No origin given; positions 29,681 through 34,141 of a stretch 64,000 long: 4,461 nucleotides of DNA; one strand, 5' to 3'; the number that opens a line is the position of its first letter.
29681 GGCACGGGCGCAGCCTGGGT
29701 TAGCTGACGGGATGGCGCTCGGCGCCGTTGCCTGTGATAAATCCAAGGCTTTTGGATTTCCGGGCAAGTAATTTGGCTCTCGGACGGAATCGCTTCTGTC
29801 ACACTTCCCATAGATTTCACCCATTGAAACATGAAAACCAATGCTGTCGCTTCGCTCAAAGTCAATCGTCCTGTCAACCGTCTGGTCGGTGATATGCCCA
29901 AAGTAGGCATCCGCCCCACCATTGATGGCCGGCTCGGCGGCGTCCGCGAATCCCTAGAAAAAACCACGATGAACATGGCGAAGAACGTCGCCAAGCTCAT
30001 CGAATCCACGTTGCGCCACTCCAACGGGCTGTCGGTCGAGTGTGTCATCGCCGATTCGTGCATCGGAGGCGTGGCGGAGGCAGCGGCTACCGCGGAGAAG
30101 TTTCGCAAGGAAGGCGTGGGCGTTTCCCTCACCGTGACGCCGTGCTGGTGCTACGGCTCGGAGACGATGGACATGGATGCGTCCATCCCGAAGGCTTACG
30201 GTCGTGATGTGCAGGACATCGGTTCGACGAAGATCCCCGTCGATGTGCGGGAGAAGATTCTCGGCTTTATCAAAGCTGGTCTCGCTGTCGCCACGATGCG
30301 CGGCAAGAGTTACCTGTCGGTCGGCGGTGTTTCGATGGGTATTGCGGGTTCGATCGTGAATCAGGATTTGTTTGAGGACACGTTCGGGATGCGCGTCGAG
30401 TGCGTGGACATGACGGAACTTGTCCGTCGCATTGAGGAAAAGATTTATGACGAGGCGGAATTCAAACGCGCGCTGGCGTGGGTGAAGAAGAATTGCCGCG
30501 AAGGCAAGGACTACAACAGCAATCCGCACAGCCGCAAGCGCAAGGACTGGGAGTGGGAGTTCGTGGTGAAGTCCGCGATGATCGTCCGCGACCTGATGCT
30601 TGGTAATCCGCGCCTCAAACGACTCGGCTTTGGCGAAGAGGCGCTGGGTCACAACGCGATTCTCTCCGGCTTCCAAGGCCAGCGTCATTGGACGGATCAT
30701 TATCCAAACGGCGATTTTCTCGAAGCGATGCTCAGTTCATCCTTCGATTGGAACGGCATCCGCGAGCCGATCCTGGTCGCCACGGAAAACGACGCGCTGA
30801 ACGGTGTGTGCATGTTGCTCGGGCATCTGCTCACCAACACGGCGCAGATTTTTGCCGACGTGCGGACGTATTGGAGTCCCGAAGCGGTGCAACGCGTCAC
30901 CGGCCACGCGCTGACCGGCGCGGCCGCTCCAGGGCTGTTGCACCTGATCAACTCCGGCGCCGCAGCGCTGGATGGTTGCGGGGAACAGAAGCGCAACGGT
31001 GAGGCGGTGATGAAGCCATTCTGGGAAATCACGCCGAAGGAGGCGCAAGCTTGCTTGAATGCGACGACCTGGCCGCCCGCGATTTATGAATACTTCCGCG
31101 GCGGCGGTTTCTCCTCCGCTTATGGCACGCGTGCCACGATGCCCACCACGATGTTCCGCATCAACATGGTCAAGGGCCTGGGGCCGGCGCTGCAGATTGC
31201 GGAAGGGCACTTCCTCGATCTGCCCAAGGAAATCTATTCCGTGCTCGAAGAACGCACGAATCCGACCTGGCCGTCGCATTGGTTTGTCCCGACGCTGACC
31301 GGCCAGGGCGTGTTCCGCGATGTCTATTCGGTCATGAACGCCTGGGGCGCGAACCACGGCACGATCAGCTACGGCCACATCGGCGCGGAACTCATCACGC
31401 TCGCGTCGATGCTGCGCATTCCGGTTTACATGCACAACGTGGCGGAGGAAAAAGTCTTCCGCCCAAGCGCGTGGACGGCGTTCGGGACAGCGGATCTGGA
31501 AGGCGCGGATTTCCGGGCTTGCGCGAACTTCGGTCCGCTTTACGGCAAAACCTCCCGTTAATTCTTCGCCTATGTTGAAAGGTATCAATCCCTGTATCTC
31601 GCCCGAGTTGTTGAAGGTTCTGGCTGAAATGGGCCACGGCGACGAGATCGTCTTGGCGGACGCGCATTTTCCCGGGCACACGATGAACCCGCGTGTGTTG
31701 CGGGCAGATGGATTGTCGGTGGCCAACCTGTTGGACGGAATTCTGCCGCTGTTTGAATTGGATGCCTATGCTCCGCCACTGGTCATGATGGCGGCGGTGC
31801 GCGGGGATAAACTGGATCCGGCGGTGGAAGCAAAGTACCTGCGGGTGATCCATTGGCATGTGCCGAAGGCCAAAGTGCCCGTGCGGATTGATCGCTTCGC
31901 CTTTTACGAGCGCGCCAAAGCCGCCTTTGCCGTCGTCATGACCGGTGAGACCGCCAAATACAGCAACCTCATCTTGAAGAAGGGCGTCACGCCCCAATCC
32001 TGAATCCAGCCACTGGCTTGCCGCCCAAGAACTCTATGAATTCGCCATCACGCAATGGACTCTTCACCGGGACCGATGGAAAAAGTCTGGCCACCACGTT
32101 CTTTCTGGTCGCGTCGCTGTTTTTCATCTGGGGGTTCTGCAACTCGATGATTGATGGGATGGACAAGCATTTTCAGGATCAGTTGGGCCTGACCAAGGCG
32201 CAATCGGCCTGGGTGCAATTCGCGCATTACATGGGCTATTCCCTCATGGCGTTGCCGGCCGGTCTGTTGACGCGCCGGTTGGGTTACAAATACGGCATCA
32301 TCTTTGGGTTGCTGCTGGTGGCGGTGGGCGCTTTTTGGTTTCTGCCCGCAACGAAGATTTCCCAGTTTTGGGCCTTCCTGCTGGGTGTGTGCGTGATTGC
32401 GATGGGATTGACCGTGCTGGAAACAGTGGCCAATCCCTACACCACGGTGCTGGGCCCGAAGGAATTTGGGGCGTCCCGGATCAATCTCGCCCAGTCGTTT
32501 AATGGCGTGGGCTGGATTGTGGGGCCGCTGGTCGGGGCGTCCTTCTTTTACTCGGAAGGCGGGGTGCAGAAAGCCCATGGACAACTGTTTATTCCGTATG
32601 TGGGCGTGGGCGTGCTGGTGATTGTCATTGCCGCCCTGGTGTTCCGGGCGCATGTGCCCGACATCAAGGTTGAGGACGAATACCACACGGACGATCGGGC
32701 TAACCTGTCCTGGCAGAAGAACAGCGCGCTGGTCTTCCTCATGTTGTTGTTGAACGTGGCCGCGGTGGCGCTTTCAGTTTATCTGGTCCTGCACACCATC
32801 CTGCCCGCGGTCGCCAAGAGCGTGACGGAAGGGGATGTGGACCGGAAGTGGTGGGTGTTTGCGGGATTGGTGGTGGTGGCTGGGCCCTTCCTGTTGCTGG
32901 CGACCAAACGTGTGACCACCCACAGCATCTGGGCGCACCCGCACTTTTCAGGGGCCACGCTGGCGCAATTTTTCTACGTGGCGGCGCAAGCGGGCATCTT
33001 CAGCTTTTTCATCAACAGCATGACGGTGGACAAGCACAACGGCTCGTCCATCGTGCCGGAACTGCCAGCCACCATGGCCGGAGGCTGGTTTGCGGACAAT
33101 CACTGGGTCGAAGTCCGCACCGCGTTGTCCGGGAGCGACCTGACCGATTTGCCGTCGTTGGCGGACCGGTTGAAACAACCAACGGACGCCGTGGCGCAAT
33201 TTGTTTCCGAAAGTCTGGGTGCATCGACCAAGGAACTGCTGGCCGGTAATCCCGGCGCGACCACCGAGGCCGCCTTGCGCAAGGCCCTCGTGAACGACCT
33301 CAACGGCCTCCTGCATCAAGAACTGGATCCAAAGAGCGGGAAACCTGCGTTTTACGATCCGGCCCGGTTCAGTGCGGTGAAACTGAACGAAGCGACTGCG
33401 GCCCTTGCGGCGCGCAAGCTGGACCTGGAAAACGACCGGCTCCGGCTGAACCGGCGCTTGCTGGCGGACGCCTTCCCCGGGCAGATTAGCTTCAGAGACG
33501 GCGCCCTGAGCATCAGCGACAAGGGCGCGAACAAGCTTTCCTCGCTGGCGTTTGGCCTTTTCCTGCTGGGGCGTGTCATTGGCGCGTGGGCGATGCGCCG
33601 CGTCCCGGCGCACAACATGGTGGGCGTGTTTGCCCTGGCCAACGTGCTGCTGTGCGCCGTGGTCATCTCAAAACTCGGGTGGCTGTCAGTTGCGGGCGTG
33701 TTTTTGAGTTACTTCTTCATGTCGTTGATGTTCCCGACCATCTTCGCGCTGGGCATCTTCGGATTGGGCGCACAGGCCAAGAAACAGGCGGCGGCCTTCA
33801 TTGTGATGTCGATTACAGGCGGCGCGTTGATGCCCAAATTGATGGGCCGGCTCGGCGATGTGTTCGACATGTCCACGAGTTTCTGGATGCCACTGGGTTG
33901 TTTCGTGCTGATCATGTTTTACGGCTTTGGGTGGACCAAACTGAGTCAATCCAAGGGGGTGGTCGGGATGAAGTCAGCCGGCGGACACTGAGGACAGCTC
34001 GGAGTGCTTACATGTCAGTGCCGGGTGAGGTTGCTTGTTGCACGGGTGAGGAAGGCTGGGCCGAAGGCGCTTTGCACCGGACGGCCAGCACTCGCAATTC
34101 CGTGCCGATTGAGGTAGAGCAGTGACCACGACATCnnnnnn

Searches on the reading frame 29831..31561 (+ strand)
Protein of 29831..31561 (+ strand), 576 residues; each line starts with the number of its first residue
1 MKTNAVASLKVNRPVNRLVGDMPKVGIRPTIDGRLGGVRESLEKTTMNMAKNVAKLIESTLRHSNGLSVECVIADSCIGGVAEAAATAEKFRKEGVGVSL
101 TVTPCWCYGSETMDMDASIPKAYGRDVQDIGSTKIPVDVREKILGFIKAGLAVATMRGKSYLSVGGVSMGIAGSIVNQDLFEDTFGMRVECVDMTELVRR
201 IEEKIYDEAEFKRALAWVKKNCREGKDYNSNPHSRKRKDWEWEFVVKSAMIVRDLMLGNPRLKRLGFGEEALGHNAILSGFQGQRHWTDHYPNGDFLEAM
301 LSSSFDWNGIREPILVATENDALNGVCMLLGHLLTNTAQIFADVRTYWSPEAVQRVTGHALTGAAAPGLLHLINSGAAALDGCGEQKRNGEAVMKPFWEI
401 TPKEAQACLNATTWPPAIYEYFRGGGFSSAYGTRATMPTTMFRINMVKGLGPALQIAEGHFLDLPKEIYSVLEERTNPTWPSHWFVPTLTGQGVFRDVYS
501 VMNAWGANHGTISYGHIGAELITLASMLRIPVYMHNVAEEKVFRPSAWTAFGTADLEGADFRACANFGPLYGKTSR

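Call 64: search_protein_families(library=pfam, max_evalue=0.00001, proteins=[window:29831-31561:+])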
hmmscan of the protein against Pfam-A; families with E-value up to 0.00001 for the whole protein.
window:29831-31561:+ (576 aa): 3 families
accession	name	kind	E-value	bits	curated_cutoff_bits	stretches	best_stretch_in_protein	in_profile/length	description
PF07882.17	Fucose_iso_N2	-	3.9e-89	297.5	22.3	1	159-336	1-180/180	L-fucose isomerase, second N-terminal domain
PF07881.17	Fucose_iso_N1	-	3.8e-53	180.2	28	2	22-122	1-101/169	L-fucose isomerase, first N-terminal domain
PF02952.23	Fucose_iso_C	-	8.1e-44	149.2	29.3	1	372-535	1-143/143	L-fucose isomerase, C-terminal domain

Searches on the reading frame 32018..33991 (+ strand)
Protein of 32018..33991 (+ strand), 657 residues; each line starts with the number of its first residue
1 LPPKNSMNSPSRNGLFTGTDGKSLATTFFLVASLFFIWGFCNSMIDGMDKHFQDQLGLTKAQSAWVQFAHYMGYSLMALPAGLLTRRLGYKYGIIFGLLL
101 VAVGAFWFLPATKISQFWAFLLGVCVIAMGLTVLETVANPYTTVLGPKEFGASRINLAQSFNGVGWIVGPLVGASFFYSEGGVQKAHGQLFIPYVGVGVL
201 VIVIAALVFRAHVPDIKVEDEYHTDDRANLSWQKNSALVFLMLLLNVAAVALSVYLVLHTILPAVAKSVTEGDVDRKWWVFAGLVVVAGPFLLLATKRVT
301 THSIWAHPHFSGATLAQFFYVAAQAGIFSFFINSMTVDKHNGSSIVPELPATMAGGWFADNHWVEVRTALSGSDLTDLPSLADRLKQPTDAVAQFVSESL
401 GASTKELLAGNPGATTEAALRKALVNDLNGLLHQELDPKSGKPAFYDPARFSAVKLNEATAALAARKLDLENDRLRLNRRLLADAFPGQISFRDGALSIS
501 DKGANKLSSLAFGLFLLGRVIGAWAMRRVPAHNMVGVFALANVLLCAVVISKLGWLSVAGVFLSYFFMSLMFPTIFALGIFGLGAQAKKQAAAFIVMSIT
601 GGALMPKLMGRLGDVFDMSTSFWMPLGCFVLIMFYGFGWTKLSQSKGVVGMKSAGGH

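Call 64: search_protein_families(library=pfam, max_evalue=0.00001, proteins=[window:32018-33991:+])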
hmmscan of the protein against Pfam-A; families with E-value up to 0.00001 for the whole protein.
window:32018-33991:+ (657 aa): 1 family
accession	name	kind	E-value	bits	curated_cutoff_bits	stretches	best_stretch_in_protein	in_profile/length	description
PF07690.21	MFS_1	-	1.7e-16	60.5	33.4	1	34-277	4-236/347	Major Facilitator Superfamily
